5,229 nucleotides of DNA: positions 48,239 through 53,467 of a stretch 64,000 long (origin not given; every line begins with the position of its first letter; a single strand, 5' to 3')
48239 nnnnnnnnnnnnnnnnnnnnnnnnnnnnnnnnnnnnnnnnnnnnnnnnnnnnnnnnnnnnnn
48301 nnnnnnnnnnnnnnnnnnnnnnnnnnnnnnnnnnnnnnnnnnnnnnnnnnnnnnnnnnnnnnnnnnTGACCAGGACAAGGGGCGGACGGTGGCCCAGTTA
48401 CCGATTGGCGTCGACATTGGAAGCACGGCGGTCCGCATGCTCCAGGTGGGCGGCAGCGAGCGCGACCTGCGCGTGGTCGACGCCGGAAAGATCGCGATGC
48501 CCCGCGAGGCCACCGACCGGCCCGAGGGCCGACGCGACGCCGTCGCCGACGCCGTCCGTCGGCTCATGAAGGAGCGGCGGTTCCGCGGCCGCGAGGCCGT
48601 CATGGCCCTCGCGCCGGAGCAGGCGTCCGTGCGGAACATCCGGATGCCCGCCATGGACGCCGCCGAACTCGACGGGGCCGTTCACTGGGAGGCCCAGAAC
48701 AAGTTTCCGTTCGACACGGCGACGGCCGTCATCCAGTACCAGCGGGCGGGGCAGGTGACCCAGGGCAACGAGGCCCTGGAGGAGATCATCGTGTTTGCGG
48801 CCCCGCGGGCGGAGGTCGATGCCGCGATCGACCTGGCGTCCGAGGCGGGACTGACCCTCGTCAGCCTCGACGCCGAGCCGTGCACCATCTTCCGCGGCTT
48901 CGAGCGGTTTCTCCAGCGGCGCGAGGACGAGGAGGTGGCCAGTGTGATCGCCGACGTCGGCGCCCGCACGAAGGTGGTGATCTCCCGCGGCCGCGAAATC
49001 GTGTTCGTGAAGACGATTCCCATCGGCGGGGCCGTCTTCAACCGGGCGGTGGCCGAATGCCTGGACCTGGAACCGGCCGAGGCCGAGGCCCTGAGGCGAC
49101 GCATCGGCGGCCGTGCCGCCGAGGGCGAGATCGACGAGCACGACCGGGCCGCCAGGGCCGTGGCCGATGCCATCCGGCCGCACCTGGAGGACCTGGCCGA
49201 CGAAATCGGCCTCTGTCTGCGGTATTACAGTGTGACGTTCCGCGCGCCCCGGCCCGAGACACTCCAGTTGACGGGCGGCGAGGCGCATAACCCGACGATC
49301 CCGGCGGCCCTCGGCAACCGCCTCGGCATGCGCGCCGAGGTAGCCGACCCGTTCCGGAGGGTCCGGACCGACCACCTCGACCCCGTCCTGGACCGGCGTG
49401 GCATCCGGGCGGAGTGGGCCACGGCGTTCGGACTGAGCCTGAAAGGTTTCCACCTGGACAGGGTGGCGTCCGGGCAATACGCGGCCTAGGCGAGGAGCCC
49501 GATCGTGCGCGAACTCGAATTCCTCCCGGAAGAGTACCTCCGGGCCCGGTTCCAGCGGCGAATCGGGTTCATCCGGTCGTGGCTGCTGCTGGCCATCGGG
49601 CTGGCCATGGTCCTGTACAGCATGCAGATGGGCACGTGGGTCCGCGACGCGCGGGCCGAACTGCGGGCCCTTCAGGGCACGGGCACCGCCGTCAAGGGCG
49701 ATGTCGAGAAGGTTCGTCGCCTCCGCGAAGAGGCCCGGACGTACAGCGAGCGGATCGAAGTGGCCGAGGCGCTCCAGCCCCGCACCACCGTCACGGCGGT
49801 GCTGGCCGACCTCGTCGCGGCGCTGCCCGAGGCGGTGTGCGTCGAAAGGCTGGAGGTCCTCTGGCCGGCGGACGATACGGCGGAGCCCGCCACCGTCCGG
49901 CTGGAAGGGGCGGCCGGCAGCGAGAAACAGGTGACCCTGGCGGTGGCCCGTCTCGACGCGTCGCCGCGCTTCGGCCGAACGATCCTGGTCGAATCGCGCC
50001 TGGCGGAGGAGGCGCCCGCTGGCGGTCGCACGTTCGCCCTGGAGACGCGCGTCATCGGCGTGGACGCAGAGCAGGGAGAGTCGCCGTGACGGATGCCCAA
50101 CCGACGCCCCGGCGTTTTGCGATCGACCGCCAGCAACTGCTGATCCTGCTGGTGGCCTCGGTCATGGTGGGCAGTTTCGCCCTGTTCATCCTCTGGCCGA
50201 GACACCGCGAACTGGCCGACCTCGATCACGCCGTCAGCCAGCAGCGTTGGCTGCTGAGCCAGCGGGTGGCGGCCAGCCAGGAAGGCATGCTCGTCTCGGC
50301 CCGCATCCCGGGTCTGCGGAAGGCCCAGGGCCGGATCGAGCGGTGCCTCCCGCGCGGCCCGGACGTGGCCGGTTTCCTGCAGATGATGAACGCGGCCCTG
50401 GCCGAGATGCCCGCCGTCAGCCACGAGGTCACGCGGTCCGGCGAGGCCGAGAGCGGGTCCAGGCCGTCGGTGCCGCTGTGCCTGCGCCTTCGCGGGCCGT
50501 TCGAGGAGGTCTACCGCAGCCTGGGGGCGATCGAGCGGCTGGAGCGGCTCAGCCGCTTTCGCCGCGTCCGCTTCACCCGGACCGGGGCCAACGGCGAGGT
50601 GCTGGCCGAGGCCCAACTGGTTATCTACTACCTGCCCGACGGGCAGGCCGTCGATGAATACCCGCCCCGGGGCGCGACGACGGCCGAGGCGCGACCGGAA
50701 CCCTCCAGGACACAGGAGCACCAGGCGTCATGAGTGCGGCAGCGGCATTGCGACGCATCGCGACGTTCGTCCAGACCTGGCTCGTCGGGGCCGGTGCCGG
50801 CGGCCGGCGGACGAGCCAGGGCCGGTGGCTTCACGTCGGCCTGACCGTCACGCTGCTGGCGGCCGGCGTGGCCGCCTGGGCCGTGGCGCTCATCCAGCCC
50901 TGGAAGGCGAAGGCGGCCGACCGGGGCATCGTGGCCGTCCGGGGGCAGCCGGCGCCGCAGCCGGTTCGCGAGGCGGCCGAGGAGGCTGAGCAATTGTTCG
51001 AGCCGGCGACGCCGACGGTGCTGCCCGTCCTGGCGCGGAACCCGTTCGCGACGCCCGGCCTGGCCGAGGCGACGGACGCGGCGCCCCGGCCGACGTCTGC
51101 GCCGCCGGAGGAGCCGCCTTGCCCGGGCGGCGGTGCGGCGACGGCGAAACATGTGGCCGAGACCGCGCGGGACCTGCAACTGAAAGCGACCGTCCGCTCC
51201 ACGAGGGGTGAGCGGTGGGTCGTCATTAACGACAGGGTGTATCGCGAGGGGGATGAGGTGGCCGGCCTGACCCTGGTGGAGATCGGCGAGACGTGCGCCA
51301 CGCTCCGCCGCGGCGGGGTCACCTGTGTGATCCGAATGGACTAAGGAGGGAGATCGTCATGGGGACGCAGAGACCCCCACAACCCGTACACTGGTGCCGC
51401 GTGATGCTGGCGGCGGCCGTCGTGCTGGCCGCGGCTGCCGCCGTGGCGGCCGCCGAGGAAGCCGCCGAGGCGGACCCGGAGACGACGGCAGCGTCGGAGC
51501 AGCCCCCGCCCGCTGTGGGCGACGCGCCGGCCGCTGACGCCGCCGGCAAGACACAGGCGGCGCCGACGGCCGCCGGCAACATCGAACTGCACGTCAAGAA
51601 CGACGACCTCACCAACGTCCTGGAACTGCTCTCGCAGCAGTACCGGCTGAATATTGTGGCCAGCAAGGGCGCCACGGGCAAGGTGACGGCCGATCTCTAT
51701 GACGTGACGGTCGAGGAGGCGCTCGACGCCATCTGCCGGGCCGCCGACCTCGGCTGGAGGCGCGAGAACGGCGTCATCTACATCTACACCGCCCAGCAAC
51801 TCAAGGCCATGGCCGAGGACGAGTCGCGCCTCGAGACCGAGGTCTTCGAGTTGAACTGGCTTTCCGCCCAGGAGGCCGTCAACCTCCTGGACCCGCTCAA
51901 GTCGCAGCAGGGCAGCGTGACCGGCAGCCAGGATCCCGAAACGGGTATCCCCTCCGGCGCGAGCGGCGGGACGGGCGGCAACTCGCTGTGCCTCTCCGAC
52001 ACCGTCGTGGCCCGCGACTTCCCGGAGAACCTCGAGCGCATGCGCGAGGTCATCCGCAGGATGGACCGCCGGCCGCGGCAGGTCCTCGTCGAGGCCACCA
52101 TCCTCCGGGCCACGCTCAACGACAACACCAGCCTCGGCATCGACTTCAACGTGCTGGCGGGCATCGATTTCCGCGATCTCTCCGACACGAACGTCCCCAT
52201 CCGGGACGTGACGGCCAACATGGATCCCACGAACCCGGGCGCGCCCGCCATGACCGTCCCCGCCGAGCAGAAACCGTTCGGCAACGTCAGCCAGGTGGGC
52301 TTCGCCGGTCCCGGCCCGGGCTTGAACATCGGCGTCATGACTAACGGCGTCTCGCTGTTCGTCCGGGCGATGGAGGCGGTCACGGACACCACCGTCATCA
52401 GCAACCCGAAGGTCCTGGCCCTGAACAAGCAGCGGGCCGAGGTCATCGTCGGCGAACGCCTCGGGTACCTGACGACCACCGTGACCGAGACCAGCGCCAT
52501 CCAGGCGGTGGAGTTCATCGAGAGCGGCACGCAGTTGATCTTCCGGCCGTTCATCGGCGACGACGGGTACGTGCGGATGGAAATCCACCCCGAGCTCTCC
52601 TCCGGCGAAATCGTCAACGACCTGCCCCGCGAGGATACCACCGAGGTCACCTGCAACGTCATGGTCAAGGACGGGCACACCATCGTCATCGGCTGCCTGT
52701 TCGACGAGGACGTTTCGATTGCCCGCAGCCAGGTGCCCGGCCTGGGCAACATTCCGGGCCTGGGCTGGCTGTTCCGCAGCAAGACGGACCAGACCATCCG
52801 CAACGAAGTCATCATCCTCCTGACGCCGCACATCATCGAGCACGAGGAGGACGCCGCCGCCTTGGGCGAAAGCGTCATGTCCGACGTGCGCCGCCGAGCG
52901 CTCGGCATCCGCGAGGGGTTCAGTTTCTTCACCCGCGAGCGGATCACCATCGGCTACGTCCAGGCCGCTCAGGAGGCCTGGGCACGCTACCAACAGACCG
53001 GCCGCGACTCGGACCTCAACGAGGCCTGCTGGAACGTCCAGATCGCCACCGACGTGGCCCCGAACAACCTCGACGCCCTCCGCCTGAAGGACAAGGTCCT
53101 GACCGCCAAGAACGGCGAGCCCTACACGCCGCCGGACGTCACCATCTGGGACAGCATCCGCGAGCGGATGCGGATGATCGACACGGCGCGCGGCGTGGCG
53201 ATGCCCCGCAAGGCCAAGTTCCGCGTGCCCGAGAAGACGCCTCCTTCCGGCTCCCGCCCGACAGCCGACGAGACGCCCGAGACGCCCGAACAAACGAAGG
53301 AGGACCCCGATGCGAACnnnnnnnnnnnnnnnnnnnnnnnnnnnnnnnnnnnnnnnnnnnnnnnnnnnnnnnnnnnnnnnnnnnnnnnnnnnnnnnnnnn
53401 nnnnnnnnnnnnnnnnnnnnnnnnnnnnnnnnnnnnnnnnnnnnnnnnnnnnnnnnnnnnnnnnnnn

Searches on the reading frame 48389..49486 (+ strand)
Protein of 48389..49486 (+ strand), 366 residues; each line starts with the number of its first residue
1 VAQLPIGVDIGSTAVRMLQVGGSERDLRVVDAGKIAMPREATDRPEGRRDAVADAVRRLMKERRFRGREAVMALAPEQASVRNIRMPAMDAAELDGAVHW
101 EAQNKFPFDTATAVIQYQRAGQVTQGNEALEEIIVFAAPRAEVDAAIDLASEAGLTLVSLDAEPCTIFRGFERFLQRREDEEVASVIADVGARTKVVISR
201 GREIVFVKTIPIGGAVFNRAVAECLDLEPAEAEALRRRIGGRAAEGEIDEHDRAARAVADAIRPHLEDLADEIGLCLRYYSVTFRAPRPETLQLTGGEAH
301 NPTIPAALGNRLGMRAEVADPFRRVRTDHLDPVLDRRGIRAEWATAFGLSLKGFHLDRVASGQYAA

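Call 10: search_protein_families(library=pfam, proteins=[window:48389-49486:+], max_evalue=0.01)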
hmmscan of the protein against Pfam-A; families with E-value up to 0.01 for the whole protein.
window:48389-49486:+ (366 aa): 2 families
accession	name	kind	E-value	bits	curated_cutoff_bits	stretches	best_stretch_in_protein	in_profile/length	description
PF11104.14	PilM_2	-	2e-37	129.4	27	1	7-354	1-340/340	Type IV pilus assembly protein PilM;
PF14450.12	FtsA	-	2.3e-05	25.2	31.8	1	189-321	4-112/127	Cell division protein FtsA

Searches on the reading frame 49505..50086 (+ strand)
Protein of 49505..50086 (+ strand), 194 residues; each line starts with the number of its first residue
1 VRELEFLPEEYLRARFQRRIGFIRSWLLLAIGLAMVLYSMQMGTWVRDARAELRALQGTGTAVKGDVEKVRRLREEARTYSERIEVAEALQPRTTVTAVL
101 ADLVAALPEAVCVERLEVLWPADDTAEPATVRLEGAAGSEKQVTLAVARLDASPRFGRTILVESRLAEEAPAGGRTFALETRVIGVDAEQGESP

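Call 10: search_protein_families(library=pfam, proteins=[window:49505-50086:+], max_evalue=0.01)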
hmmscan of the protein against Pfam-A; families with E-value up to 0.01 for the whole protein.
window:49505-50086:+ (194 aa): 1 family
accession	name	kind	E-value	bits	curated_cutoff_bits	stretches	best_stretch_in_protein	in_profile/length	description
PF05137.18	PilN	-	4.5e-08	33.4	22.8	1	99-182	2-77/78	Fimbrial assembly protein (PilN)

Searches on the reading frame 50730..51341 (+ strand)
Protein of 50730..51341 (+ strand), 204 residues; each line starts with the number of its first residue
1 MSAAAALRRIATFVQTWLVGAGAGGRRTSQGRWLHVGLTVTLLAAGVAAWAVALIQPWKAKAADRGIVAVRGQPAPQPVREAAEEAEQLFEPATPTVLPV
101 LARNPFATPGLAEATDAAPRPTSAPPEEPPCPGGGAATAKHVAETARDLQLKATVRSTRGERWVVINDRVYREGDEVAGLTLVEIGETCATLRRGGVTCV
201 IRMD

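Call 10: search_protein_families(library=pfam, proteins=[window:50730-51341:+], max_evalue=0.01)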
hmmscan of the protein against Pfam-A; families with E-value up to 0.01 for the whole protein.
window:50730-51341:+ (204 aa): 2 families
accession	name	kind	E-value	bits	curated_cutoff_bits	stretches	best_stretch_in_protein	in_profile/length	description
PF16537.11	T2SSB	-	7.3e-08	32.4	28.4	1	158-196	14-53/60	Type II secretion system protein B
PF23862.1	CdsD_C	-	0.0019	18.6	27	1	157-197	9-51/56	CdsD C-terminal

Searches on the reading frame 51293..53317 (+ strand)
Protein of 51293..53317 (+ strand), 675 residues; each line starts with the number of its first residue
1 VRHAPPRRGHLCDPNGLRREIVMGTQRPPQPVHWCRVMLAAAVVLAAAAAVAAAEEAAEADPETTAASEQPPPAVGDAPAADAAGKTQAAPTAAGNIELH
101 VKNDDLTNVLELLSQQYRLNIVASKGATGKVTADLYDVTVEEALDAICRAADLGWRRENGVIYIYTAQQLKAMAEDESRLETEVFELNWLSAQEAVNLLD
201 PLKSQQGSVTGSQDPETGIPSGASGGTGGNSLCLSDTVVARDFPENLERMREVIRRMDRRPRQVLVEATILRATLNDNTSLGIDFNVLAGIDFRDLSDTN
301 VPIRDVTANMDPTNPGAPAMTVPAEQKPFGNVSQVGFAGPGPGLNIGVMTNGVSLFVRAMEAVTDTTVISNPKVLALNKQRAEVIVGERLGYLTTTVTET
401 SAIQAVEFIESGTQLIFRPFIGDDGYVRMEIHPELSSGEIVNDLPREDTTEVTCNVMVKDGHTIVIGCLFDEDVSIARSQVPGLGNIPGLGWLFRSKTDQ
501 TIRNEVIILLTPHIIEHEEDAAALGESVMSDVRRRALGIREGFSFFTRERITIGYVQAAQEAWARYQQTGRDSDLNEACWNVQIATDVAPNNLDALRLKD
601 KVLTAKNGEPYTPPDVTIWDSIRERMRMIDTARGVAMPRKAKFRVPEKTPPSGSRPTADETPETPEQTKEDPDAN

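Call 7: search_protein_families(library=pfam, proteins=[window:51293-53317:+], max_evalue=0.01)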
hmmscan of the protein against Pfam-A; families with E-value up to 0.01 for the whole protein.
window:51293-53317:+ (675 aa): 4 families
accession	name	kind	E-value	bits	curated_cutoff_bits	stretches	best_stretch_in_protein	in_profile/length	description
PF00263.26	Secretin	-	2.7e-37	128.4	27.5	1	359-516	1-169/169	Bacterial type II and III secretion system protein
PF07660.19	STN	-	1.1e-06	28.8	28.4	1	119-166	1-51/52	Secretin and TonB N terminus short domain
PF03958.22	Secretin_N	-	5e-05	23.9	28.2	1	182-263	1-69/69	Bacterial type II/III secretion system short domain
PF16344.10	FecR_C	-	0.00019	21.8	24.4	1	99-164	2-70/70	FecR, C-terminal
